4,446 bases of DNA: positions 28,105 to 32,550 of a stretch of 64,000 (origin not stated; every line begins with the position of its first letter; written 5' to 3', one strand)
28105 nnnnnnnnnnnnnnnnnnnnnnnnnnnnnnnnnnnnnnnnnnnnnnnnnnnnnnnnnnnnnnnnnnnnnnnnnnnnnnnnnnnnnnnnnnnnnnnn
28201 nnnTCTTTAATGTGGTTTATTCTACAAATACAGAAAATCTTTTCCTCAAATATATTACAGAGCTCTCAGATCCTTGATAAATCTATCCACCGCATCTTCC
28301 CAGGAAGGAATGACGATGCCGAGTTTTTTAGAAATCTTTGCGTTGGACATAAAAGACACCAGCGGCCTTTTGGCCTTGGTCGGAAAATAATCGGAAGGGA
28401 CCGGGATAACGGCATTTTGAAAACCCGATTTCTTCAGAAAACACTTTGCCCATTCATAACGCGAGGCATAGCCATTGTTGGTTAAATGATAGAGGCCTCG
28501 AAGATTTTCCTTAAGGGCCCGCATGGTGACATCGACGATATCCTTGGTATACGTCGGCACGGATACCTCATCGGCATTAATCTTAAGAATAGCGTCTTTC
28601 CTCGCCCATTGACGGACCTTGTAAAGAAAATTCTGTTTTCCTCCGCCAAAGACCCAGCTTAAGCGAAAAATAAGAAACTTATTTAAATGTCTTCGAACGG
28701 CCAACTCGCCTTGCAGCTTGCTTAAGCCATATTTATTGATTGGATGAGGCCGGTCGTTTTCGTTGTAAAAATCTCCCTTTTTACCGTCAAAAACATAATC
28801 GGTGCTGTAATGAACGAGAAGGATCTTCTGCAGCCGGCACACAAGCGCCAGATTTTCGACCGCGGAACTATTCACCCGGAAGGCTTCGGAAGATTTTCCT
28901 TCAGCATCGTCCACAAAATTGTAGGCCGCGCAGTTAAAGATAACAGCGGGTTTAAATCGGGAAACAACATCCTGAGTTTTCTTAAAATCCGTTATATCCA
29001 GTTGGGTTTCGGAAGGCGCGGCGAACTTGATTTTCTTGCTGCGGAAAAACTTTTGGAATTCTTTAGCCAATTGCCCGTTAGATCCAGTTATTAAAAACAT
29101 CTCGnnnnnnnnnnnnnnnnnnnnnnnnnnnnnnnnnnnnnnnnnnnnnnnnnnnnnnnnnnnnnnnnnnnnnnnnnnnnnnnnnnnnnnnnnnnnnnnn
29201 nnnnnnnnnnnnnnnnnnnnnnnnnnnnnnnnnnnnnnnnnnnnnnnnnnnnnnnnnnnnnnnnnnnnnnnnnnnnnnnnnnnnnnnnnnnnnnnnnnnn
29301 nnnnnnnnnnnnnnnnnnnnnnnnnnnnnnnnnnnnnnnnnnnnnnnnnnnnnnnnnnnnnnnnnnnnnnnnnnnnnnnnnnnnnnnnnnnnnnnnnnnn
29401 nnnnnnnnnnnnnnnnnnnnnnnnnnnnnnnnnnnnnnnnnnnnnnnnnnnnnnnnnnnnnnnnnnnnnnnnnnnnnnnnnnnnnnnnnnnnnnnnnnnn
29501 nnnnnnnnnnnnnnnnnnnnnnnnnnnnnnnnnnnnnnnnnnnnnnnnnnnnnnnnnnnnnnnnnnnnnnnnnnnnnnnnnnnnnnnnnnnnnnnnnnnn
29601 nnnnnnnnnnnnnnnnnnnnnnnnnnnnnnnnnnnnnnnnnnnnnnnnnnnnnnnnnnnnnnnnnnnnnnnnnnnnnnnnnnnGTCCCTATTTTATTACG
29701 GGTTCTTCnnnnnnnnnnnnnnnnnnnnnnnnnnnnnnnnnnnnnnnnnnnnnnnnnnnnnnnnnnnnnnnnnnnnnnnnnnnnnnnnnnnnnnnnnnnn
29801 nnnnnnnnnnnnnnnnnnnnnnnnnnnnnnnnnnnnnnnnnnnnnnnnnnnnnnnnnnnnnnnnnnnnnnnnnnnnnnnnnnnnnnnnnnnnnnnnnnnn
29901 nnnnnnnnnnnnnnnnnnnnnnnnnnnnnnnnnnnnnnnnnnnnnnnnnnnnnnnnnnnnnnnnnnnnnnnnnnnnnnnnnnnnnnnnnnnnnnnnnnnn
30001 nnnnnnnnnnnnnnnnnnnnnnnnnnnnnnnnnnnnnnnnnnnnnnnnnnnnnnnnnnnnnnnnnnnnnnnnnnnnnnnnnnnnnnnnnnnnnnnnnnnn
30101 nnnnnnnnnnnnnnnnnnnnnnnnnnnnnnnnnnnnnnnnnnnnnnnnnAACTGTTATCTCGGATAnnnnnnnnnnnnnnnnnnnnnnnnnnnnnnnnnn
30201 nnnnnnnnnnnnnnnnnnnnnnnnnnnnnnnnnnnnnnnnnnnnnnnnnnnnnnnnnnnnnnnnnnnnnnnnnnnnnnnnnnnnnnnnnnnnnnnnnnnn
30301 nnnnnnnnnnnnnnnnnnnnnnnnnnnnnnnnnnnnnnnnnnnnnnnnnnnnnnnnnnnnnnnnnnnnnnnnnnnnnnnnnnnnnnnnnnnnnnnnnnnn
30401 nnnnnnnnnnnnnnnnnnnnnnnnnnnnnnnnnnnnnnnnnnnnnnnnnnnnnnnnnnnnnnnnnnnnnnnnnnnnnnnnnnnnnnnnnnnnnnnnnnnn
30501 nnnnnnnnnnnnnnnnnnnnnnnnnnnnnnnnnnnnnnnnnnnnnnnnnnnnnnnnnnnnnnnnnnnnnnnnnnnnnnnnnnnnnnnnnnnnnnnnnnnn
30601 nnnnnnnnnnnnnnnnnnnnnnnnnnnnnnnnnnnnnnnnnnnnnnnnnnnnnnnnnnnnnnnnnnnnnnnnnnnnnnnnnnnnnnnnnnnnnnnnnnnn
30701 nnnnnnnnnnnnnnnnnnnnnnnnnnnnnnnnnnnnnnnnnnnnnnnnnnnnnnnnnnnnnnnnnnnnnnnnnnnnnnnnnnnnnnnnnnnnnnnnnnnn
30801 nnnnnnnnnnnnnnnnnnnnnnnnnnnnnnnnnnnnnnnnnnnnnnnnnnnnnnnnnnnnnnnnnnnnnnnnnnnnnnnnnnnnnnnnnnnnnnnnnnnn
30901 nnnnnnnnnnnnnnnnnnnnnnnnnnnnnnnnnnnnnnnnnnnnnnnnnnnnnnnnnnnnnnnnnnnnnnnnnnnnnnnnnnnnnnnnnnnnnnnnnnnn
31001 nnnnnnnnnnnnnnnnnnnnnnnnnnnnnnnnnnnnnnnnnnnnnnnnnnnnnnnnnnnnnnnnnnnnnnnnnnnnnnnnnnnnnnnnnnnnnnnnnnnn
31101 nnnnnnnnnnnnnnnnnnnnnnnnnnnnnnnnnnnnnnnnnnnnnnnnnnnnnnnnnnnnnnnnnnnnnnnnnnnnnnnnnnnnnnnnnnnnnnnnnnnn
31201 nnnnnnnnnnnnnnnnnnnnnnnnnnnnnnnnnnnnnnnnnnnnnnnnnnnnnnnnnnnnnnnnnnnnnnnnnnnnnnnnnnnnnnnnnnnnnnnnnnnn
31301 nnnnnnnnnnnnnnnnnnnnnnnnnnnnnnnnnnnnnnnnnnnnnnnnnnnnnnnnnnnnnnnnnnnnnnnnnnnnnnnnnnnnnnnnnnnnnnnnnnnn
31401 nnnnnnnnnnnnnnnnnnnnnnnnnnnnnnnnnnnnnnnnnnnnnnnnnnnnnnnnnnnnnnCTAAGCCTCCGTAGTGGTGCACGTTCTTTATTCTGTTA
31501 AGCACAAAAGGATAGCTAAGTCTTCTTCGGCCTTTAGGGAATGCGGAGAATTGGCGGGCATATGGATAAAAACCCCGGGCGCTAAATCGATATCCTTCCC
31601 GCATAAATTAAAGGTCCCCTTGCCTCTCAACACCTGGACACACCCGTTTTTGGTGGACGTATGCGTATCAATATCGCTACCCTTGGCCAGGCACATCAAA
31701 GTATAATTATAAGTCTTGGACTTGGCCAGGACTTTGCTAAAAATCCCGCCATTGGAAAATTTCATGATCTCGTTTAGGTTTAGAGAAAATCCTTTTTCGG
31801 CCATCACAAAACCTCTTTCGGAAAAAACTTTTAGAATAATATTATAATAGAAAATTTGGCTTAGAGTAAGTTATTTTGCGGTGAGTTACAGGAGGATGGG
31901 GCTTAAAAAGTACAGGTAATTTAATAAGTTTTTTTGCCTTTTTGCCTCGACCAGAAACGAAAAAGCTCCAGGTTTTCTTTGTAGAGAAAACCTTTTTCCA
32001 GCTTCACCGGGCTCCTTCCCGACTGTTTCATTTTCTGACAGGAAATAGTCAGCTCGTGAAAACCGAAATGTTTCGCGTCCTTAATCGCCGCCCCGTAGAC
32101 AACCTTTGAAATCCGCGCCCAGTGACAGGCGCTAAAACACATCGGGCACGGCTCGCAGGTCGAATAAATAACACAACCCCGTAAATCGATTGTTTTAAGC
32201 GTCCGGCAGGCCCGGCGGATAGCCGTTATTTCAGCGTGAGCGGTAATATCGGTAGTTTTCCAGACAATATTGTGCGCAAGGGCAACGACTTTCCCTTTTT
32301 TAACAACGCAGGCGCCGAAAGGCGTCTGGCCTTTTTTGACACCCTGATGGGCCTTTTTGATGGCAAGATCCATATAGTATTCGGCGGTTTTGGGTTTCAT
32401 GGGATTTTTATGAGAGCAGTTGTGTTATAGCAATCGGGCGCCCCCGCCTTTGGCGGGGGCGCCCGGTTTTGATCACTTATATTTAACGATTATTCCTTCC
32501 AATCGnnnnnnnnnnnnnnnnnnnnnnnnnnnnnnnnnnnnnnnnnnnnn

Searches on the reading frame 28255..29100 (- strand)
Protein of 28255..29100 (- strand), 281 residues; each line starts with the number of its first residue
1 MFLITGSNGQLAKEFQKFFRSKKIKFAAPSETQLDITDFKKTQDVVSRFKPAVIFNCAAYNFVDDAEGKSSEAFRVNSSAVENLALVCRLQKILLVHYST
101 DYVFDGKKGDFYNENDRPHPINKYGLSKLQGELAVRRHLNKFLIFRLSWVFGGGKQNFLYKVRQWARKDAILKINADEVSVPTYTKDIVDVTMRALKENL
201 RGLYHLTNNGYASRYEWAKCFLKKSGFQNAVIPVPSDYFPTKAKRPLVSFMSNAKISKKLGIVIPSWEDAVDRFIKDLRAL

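Call 6: search_protein_families(library=pfam, proteins=[window:28255-29100:-], max_evalue=0.001)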
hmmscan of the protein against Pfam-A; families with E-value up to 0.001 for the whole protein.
window:28255-29100:- (281 aa): 5 families
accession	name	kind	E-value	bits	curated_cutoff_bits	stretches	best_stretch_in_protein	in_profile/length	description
PF04321.23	RmlD_sub_bind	-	2.2e-85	286.7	27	1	3-279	4-286/287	RmlD substrate binding domain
PF01370.27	Epimerase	-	4.3e-17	62.8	20.9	1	3-167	2-195/240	NAD dependent epimerase/dehydratase family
PF16363.11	GDP_Man_Dehyd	-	1.1e-10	42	27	1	32-142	57-171/332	GDP-mannose 4,6 dehydratase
PF02719.21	Polysacc_synt_2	-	3.1e-06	27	20.2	1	11-103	39-131/293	Polysaccharide biosynthesis protein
PF07993.18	NAD_binding_4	-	1.1e-05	25.1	20.1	1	53-152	91-209/258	Male sterility protein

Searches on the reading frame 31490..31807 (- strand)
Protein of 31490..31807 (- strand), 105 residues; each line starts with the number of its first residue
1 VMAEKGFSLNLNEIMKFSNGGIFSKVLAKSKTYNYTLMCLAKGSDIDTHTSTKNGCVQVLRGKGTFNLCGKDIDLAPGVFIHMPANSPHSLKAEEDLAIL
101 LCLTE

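Call 6: search_protein_families(library=pfam, proteins=[window:31490-31807:-], max_evalue=0.001)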
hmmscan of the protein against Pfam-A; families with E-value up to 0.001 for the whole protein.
window:31490-31807:- (105 aa): 1 family
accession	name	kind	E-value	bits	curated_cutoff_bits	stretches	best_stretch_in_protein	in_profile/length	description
PF07883.17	Cupin_2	-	2.3e-08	34.1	27.2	1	37-96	2-61/70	Cupin domain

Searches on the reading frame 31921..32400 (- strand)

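Call 6: search_protein_families(library=pfam, proteins=[window:31921-32400:-], max_evalue=0.001)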
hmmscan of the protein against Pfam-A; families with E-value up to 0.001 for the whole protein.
window:31921-32400:- (159 aa): 3 families
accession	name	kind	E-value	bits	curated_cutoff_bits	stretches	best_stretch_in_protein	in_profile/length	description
PF00383.29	dCMP_cyt_deam_1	-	4.5e-28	97.6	25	1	4-103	2-101/102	Cytidine and deoxycytidylate deaminase zinc-binding region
PF14437.12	MafB19-deam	-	1.7e-22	80.3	27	1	7-109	4-106/142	MafB19-like deaminase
PF14439.12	Bd3614-deam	-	8.1e-05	23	38.5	1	31-103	14-89/113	Bd3614-like deaminase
